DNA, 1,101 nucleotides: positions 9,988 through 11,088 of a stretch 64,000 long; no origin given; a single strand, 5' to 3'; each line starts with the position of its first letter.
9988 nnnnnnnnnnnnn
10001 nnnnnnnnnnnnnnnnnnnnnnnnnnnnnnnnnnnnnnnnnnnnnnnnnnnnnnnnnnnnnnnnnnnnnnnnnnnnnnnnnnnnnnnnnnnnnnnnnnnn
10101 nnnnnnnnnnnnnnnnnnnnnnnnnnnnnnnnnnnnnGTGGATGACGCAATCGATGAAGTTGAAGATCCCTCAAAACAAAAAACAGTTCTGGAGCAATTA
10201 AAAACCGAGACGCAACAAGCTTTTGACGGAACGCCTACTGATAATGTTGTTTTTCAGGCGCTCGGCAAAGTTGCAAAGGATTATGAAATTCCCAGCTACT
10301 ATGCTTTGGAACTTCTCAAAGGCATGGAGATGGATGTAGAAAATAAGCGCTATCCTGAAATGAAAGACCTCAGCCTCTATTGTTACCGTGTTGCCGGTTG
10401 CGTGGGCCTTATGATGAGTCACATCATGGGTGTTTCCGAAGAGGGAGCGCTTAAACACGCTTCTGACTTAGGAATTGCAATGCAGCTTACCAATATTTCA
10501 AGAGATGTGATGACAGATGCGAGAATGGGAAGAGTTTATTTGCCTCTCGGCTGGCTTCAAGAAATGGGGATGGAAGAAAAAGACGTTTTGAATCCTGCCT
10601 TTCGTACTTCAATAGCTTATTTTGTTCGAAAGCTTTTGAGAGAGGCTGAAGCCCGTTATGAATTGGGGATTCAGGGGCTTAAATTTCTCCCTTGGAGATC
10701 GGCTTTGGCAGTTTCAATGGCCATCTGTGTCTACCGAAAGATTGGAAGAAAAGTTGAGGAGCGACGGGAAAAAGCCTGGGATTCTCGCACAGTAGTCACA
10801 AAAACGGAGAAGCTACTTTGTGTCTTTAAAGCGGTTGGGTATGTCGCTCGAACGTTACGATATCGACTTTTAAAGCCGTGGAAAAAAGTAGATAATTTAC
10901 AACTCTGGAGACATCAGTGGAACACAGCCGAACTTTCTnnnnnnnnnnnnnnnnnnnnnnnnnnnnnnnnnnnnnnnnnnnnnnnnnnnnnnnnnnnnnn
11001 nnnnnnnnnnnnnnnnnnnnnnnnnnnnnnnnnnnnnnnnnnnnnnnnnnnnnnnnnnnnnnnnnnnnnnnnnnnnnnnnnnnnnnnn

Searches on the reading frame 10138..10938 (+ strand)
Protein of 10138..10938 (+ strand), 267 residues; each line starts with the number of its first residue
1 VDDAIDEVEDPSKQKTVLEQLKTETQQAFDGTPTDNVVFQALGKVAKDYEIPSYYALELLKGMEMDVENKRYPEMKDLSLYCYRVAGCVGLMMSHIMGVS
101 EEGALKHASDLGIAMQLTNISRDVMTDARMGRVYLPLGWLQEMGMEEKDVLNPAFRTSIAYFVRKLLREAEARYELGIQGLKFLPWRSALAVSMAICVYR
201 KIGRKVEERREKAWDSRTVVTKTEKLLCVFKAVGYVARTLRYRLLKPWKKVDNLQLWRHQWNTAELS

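Call 83: list_cluster_members(proteins=[window:10138-10938:+])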
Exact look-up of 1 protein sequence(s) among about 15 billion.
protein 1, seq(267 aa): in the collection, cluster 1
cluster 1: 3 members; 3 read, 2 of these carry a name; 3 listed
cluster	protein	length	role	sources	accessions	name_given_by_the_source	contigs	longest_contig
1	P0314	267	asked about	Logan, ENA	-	-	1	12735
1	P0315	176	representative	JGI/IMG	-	phytoene synthase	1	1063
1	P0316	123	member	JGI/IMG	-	phytoene synthase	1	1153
